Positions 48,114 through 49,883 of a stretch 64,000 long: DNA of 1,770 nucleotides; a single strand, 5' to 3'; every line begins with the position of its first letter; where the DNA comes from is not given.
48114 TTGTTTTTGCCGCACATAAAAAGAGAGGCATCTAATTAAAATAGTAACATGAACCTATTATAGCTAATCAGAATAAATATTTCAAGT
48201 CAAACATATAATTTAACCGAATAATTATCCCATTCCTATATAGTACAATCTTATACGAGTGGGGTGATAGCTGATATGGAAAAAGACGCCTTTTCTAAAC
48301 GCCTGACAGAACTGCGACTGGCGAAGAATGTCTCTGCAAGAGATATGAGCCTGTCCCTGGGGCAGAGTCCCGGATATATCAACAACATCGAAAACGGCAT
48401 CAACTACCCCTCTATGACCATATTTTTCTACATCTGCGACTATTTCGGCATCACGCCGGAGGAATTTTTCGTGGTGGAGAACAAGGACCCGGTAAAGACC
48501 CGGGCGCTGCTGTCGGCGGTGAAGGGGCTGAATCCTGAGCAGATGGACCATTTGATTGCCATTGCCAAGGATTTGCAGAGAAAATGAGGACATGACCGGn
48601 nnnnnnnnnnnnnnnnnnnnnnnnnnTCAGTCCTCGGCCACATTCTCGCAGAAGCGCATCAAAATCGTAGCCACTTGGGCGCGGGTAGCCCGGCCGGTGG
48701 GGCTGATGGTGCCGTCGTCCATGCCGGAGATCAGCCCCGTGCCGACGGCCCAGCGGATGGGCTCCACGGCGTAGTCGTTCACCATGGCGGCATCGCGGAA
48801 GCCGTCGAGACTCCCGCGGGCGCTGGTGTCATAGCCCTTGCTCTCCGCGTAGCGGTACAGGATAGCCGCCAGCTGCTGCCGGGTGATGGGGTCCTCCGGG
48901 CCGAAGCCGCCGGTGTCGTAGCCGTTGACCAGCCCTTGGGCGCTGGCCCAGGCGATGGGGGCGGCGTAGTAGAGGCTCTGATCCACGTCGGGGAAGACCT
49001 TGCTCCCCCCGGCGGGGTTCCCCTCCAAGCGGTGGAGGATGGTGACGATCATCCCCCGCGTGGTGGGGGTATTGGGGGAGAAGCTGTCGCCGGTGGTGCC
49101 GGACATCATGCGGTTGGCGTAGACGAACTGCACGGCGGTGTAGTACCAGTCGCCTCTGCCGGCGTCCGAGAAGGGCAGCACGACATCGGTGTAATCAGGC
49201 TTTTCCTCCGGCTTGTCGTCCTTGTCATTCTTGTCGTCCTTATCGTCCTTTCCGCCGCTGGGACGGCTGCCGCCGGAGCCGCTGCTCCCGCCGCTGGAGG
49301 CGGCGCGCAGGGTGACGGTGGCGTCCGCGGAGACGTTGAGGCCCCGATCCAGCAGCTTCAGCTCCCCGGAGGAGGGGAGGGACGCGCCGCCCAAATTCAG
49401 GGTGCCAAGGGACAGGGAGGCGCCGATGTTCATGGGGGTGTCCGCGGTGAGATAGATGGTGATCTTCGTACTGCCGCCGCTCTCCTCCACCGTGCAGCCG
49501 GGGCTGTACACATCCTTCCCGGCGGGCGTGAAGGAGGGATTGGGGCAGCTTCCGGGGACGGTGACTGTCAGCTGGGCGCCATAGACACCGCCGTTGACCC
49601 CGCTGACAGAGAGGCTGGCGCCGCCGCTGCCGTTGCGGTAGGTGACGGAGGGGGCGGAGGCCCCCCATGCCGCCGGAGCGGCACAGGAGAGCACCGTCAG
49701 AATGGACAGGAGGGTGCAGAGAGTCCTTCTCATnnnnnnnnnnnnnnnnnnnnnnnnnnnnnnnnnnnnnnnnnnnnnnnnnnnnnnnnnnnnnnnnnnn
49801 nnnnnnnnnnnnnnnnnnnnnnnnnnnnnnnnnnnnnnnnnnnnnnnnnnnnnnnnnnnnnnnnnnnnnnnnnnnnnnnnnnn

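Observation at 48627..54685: Putative cohesin-dockerin surface display of an M60-like (mucinase-type) peptidase, translationally coupled to an SLH anchor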

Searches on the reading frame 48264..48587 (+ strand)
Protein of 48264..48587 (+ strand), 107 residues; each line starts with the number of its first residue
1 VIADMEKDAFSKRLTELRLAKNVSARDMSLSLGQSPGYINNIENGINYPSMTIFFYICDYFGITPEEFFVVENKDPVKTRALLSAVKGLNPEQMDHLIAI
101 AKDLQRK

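Call 77: search_protein_families(library=pfam, proteins=[window:48264-48587:+], max_evalue=0.00001)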
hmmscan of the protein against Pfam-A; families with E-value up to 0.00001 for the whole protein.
window:48264-48587:+ (107 aa): 2 families
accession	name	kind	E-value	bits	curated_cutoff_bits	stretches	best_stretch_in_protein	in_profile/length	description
PF01381.28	HTH_3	-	9.8e-10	38.8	23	1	16-68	3-55/55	Helix-turn-helix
PF12844.13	HTH_19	-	9.9e-08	32.2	30.2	1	12-69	2-59/64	Helix-turn-helix domain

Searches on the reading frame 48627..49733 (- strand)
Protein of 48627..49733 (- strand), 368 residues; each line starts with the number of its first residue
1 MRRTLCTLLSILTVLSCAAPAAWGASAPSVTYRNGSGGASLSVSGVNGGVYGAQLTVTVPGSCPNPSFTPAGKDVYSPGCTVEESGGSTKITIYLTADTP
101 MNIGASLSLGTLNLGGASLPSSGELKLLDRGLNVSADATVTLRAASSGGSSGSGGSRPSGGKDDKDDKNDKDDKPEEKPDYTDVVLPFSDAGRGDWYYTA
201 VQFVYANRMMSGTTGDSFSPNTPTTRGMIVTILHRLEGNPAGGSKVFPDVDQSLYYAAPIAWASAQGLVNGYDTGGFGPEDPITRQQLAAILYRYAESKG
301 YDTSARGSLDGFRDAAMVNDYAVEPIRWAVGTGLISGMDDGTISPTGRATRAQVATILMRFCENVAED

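Call 3: search_protein_families(library=pfam, proteins=[window:48627-49733:-], max_evalue=1)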
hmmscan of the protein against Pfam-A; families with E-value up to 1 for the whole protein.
window:48627-49733:- (368 aa): 1 family
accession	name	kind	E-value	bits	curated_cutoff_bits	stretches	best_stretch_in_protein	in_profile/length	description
PF00395.25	SLH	-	9.6e-30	102.7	20.8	3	247-289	2-44/44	S-layer homology domain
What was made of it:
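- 48630..49163 (-): Three SLH repeats (aa ~191-368), a non-covalent cell-wall anchor. call 3 (SLH, 102.7 bits, 3 stretches)
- On SLH-anchored surface protein: SLH 102.7 bits, 3 stretches (call 3).
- Checked: Pfam on the small protein (call 3): three SLH stretches, 102.7 bits.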

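Call 4: search_protein_families(library=ncbifam, proteins=[window:48627-49733:-], max_evalue=1)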
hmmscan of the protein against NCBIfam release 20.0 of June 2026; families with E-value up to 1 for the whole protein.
window:48627-49733:- (368 aa): 1 family
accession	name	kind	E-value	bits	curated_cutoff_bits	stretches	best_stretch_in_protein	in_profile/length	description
NF033190.2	inl_like_NEAT_1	exception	6.1e-07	28.1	1275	1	180-306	574-701/754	NEAT domain-containing leucine-rich repeat protein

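Call 13: find_related_loci(query=window:48627-49733:-, collection=genome_contigs, flank=10000)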
Query window:48627-49733:- (368 aa) in genome_contigs; peptide patterns used: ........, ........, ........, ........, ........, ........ (x = any residue, [..] = any of these).
598 stretches matched a pattern (row limit reached: there are more); 1 encode a relative of the query (tblastn E <= 1e-3); 1 distinct loci.
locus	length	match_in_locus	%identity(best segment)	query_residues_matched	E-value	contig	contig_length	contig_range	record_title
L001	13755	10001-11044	85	28-368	0e+0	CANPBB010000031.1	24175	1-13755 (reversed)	MAG TPA_asm: uncultured Clostridia bacterium isolate SRR15604491_bin.68_metawrap_v1.3_MAG genome assembly, contig: NODE.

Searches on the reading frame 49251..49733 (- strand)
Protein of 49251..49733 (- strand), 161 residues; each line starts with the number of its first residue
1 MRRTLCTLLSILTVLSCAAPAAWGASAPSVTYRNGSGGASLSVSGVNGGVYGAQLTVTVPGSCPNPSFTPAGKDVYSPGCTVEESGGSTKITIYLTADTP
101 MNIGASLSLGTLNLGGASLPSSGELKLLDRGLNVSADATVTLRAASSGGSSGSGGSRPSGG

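Call 5: find_homologous_proteins(query=window:49251-49733:-, max_evalue=0.01)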
Query seq(161 aa) (161 aa): 1 proteins with E <= 0.01 among 2081 candidates.
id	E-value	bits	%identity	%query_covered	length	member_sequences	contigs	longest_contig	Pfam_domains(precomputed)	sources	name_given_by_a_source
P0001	9.1e-59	216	73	99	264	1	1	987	PF00395.26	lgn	-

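Call 9: search_solved_structures(query=window:49265-49661:-, max_evalue=10, show_alignments=3)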
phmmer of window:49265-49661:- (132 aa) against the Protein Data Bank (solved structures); distinct sequences matched with E-value up to 10: 0.

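Call 15: predict_structure(protein=window:49265-49661:-)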
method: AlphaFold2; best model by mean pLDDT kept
length: 132 residues; sequences in the alignment: 1
mean_pLDDT: 55.0   pTM: 0.55
mean pLDDT of the five models: 55.0, 50.9, 43.3, 40.7, 36.7
residues with pLDDT >= 90: 0; 70-90: 19; 50-70: 61; < 50: 52
segments of 3 or more residues with pLDDT < 50: 1-13, 96-129
pLDDT, mean of each block of 10 residues (from residue 1): 37 52 54 66 68 70 73 58 64 50 40 39 44 49
secondary structure, 60 per line:
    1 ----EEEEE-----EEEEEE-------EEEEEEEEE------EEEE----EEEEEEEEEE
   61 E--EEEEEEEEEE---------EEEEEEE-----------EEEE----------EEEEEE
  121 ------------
elements in order: E5-9 E15-20 E28-36 E43-46 E51-61 E64-73 E83-89 E101-104 E115-120
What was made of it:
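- Tried and rejected: Single-sequence AF2 of the module gave pLDDT 55 and was discarded (call 15).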

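Call 16: search_protein_representatives(protein=window:49265-49661:-)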
Query: 132 residues. Proteins with E-value up to 0.001 (for the whole library): 82; up to 1e-10: 37; up to 1e-30: 1. The best 82 are listed.
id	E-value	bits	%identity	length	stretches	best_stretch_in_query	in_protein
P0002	6.1e-65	233.6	90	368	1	1-132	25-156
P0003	4.4e-22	95.1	77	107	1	2-65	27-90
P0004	7.8e-20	87.8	44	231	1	1-121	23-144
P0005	3.9e-19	85.6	42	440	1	1-131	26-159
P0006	9.3e-19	84.3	47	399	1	12-127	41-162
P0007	1.3e-17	80.6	44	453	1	1-131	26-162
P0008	4.2e-16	75.8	45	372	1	3-130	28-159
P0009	1.1e-15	74.4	44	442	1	1-131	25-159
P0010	2.5e-15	73.3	46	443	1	10-132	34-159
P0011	1.1e-14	71.2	41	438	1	10-122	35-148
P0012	2.2e-14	70.2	46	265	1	9-132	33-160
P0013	2.6e-14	70.0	51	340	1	3-110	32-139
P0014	3.9e-14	69.4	43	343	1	9-124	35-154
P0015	5.4e-14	68.9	41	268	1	3-132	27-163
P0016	6.5e-14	68.7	47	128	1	11-93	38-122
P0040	2.5e-10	57.1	39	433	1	3-131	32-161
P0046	1.5e-09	54.5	38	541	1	12-130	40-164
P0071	3.4e-05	40.5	39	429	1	12-128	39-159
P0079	2.5e-04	37.7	35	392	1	1-127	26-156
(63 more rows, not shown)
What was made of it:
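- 49302..49661 (-): Unannotated ~120-aa nine-strand beta-sandwich module (aa 25-144), the putative dockerin receptor ('cohesin-like'). Family of ~78 representatives (call 16).
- Checked: The 'beta-rich module' is real: it defines a family of about 78 cluster representatives (call 16).
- Tried and rejected: The exhaustive search was needed (call 16).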

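Call 22: search_solved_structures(query=A1, max_evalue=10, show_alignments=3)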
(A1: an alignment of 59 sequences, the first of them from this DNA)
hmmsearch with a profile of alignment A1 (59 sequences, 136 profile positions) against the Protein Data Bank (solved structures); distinct sequences matched with E-value up to 10: 0.
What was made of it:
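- On Cohesin (Pfam PF00963): No PDB hit for the single sequence or the 59-sequence profile at E<=10 (calls 9, 22).
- Tried and rejected: PDB sequence searches with the module, as a single sequence and as a 59-sequence profile, found nothing at E<=10 (calls 9, 22).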

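Call 23: search_protein_families(library=pfam, alignment_id=A1, max_evalue=10)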
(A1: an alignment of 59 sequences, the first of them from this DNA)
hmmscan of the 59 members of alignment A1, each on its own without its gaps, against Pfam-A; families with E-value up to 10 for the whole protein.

A. member 1, seq(132 aa): 0 families

B. families by the number of members that match (of 59 scanned): 21 families
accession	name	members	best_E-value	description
PF14080.11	DUF4261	2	0.11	Domain of unknown function (DUF4261)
PF08189.16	Meleagrin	2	0.12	Meleagrin/Cygnin family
PF08428.16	Rib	1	0.037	Rib domain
PF17936.7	Big_6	1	0.044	Bacterial Ig domain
PF14230.11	DUF4333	1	0.047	Domain of unknown function (DUF4333)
PF05860.19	TPS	1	0.047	TPS secretion domain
PF16460.11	Phage_TTP_11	1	0.051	Phage tail tube, TTP, lambda-like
PF05307.16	Bundlin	1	0.052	Bundlin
PF00553.25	CBM_2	1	0.097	Cellulose binding domain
PF25275.1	Golvesin_C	1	0.11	Golvesin C-terminal domain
PF22014.2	DUF6932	1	0.12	Family of unknown function (DUF6932)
PF03786.19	UxuA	1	0.12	D-mannonate dehydratase (UxuA)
PF13115.11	YtkA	1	0.15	YtkA-like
PF07705.17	CARDB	1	0.16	CARDB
PF10989.13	DUF2808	1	0.17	Protein of unknown function (DUF2808)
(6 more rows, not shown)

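Call 25: find_homologous_proteins(query=A1, max_evalue=0.001)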
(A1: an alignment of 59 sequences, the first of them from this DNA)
Query A1 (59 sequences) (132 aa, profile of the alignment): 1 proteins with E <= 0.001 among 8000 candidates.
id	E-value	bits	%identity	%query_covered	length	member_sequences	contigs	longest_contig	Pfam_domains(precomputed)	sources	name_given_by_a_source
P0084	4.0e-35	138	34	80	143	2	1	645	-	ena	-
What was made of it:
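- Tried and rejected: Word-indexed homologue searches with the module, alone and as a profile, found only 1 hit each (calls 5, 25).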

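Call 27: find_encoding_contigs(protein=P0007, flank=10000, max_places=3)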
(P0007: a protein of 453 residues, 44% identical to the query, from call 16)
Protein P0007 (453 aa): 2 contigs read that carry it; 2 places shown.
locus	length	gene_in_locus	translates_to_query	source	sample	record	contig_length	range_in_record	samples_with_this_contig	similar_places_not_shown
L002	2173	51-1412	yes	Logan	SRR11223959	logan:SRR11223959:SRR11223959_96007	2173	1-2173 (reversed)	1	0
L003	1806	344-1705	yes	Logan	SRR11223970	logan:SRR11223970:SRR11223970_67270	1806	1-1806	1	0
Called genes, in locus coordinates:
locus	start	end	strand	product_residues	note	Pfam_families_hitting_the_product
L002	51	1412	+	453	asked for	PF18998:Flg_new_2, PF00395:SLH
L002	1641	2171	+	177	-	?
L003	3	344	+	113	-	?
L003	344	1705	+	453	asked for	PF18998:Flg_new_2, PF00395:SLH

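Call 28: predict_structure(alignment_id=A1)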
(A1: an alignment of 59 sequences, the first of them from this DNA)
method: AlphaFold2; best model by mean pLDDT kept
length: 132 residues; sequences in the alignment: 59
mean_pLDDT: 92.5   pTM: 0.83
mean pLDDT of the five models: 92.5, 89.6, 89.1, 86.8, 86.6
residues with pLDDT >= 90: 112; 70-90: 11; 50-70: 9; < 50: 0
segments of 3 or more residues with pLDDT < 50: none
pLDDT, mean of each block of 10 residues (from residue 1): 90 94 96 94 94 94 96 97 96 94 97 96 68 75
secondary structure, 60 per line:
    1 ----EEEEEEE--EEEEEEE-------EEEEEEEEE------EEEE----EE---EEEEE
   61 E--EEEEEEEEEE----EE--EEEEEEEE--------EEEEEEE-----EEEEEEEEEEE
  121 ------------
elements in order: E5-11 E14-20 E28-36 E43-46 E56-61 E64-73 E82-89 E98-104 E110-120
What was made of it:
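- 49302..49661 (-): AF2 pLDDT 92.5 (call 28).
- On Cohesin (Pfam PF00963): The AF2 model (pLDDT 92.5) has nine strands (call 28).
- The MSA-based AF2 model has pLDDT 92.5 and nine strands (call 28).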

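Call 30: fold_search(model_id=the predicted structure, library=pdb)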
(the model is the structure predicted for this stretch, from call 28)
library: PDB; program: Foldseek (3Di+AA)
matches with E <= 10: 1314; with E <= 0.001: 0
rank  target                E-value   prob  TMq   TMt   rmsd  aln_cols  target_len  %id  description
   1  2xdh                  1.1e-03  1.00  0.36  0.35   8.0       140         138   14  Non-cellulosomal cohesin from the hyperthermophilic archaeon Archaeoglobus fulgidus (released 2010-05-26)
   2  9ifr                  1.5e-03  0.92  0.27  0.28   9.5       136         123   12  CLIPPER domain from the Gram-negative fibrillar adhesin "B9T28_05395 (released 2025-11-26)
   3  2vo8                  2.4e-03  1.00  0.43  0.43   7.7       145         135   14  Cohesin module from Clostridium perfringens ATCC13124 family 33 glycoside hydrolase. (released 2008-09-02)
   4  2jh2_B                3.7e-03  1.00  0.42  0.42   6.2       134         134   13  X-ray crystal structure of a cohesin-like module from Clostridium perfringens (released 2007-11-06)
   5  2jh2_A                4.1e-03  0.99  0.39  0.39   7.5       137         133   12  X-ray crystal structure of a cohesin-like module from Clostridium perfringens (released 2007-11-06)
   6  6qfs_F                4.8e-03  1.00  0.43  0.51   5.7       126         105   17  Chargeless variant of the Cellulose-binding domain from Cellulomonas fimi (released 2019-12-18)
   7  6qfs_B                4.8e-03  1.00  0.42  0.50   6.2       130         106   17  Chargeless variant of the Cellulose-binding domain from Cellulomonas fimi (released 2019-12-18)
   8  6kgc_A                5.0e-03  1.00  0.41  0.39   7.8       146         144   16  Crystal structure of CaDoc0917(R49D)-CaCohA2 complex at pH 5.4 (released 2020-07-08)
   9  4fl4_K                5.0e-03  0.99  0.40  0.34   8.0       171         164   11  Scaffoldin conformation and dynamics revealed by a ternary complex from the Clostridium thermocellum cellulosome (released 2012-06-27)
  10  2jh2_C                5.6e-03  1.00  0.41  0.42   6.8       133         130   14  X-ray crystal structure of a cohesin-like module from Clostridium perfringens (released 2007-11-06)
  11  6kgf_C                7.3e-03  0.98  0.36  0.33   8.6       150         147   15  Crystal structure of CaDoc0917(R16D)-CaCohA2 complex at pH 8.2 (released 2020-07-08)
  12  3ghp_A                8.1e-03  0.99  0.42  0.31   8.3       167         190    9  Structure of the second type II cohesin module from the adaptor ScaA scaffoldin of Acetivibrio cellulolyticus (includi (released 2009-06-23)
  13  2w1n                  9.4e-03  0.99  0.40  0.26   8.5       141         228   12  cohesin and fibronectin type-III double module construct from the Clostridium perfringens glycoside hydrolase GH84C (released 2009-02-03)
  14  7k7c_B                1.1e-02  0.66  0.26  0.11  11.9       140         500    9  Crystal structure of diphtheria toxin from crystals obtained at pH 5.5 (released 2020-11-18)
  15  4fl4_B                1.2e-02  0.97  0.38  0.32   8.6       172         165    9  Scaffoldin conformation and dynamics revealed by a ternary complex from the Clostridium thermocellum cellulosome (released 2012-06-27)
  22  2o4e_MODEL_1_A        2.2e-02  0.97  0.43  0.37   7.4       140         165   12  The solution structure of a protein-protein interaction module from a family 84 glycoside hydrolase of Clostri (released 2007-11-06)
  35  2bm3                  3.9e-02  0.94  0.41  0.35   9.7       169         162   12  Structure of the Type II cohesin from Clostridium thermocellum SdbA (released 2005-03-10)
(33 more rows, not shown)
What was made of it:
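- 49302..49661 (-): Foldseek top hits are cohesins at TM 0.36-0.43 (call 30).
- On Cohesin (Pfam PF00963): But E is 1e-3 to 4e-2, TM 0.36-0.43 and rmsd 6-8 A, and other beta-sandwiches score similarly (call 30).
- Closest known: Clostridium perfringens cohesin. Same: C. perfringens cohesins are among the best structural matches to the module (call 30).
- Thirteen of the top 35 Foldseek PDB hits are cohesins, with estimated probability 0.94-1.00: A. fulgidus 2xdh; C. perfringens 2vo8, 2jh2, 2w1n, 2o4e; C. acetobutylicum 6kgc/6kgf; 4fl4, 3ghp, 2bm3 (call 30). Foldseek scores a CBM2 (6qfs) as high as the cohesins, with TMq 0.43 and TMt 0.51 (call 30). The module's nearest structural neighbours are dockerin receptors (call 30).
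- Tried and rejected: The CBM2-like reading of the module was considered because of the 6qfs hit (call 30).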

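Call 32: find_encoding_contigs(protein=P0005, flank=10000, max_places=3)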
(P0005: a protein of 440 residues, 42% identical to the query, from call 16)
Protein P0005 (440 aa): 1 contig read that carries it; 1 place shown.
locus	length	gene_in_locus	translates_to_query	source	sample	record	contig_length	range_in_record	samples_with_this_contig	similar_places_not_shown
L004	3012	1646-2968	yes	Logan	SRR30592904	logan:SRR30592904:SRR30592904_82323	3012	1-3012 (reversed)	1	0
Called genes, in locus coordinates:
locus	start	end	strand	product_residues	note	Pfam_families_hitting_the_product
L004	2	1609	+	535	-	?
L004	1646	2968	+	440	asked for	PF18998:Flg_new_2, PF00395:SLH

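Call 33: find_encoding_contigs(protein=P0010, flank=10000, max_places=3)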
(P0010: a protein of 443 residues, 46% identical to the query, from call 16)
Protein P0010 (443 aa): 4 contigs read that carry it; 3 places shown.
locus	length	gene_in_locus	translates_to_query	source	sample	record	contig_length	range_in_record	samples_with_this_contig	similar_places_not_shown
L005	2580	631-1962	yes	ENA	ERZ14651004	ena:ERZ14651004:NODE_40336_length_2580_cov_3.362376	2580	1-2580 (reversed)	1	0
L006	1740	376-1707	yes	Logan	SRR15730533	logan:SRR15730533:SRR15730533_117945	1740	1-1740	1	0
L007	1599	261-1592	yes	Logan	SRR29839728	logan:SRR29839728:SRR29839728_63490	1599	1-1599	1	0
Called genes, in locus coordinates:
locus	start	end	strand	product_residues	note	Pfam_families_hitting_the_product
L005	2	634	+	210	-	?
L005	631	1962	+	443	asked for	PF18998:Flg_new_2, PF00395:SLH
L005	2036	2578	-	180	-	?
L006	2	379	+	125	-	?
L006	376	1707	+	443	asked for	PF18998:Flg_new_2, PF00395:SLH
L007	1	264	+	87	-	?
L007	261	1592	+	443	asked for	PF18998:Flg_new_2, PF00395:SLH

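Call 34: find_encoding_contigs(protein=P0040, flank=10000, max_places=3)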
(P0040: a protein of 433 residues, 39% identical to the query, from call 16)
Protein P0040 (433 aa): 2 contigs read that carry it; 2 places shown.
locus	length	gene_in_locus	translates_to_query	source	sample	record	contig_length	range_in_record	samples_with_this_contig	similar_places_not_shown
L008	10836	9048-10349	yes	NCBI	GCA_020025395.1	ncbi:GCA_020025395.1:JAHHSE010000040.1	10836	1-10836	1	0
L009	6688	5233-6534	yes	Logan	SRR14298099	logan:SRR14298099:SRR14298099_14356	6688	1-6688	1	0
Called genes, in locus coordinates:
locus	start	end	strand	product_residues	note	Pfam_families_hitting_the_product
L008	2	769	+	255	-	?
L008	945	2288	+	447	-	PF06889:DUF1266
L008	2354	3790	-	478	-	PF07833:Cu_amine_oxidN1, PF01520:Amidase_3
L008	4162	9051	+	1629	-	PF00404:Dockerin_1, PF00041:fn3 (faint), PF13402:Peptidase_M60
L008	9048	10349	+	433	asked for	PF18998:Flg_new_2 (weak), PF00395:SLH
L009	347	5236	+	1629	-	PF00404:Dockerin_1, PF00041:fn3 (faint), PF13402:Peptidase_M60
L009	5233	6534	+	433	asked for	PF18998:Flg_new_2 (weak), PF00395:SLH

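Call 69: find_encoding_contigs(protein=P0079, flank=8000, max_places=2)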
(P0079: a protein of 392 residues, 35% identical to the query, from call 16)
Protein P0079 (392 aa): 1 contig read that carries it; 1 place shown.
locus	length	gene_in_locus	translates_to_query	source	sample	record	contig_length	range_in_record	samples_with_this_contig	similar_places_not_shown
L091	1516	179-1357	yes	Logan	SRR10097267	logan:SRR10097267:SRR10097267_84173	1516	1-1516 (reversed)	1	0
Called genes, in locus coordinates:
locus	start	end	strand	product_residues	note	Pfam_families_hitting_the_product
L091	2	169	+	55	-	?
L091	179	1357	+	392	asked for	PF00395:SLH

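Call 70: find_encoding_contigs(protein=P0071, flank=8000, max_places=2)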
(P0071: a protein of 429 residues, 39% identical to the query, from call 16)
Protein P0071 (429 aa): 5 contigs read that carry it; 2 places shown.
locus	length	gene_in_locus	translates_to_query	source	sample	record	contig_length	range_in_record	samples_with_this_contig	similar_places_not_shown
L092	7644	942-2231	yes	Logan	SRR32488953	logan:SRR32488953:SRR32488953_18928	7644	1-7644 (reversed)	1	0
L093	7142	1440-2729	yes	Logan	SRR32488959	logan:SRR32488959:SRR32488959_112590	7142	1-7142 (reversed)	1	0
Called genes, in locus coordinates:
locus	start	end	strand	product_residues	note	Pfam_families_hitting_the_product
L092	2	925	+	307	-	?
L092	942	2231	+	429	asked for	PF18998:Flg_new_2, PF00395:SLH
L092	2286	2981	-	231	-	PF04542:Sigma70_r2, PF04545:Sigma70_r4, PF01381:HTH_3 (weak)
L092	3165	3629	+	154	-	-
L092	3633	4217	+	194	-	PF01206:TusA, PF02635:DsrE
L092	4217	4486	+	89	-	PF11823:Se_S_carrier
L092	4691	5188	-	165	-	PF03167:UDG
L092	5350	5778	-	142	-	-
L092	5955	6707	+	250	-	PF05857:TraX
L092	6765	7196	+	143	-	PF01842:ACT (weak), PF13291:ACT_4 (faint), PF22468:ACT_9 (weak)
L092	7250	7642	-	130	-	?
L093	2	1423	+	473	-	?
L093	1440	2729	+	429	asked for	PF18998:Flg_new_2, PF00395:SLH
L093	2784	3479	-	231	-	PF04542:Sigma70_r2, PF04545:Sigma70_r4, PF01381:HTH_3 (weak)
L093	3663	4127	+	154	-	-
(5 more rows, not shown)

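Call 71: find_encoding_contigs(protein=P0046, flank=8000, max_places=2)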
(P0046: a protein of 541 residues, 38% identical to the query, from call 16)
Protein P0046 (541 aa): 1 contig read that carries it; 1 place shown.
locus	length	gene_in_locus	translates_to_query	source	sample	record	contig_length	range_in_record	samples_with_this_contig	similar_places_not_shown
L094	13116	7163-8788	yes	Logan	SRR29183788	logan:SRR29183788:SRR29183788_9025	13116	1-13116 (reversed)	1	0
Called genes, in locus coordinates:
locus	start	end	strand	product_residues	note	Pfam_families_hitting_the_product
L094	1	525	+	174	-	?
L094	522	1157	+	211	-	PF02570:CbiC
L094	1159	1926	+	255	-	PF06180:CbiK, PF01903:CbiX (faint)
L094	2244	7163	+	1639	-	PF00404:Dockerin_1, PF00041:fn3, PF13402:Peptidase_M60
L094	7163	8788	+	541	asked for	PF00395:SLH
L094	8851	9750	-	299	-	PF02811:PHP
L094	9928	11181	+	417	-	PF14199:DUF4317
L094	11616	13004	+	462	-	PF03193:RsgA_GTPase, PF00005:ABC_tran, PF01926:MMR_HSR1, PF04548:AIG1 (faint), PF12647:RNHCP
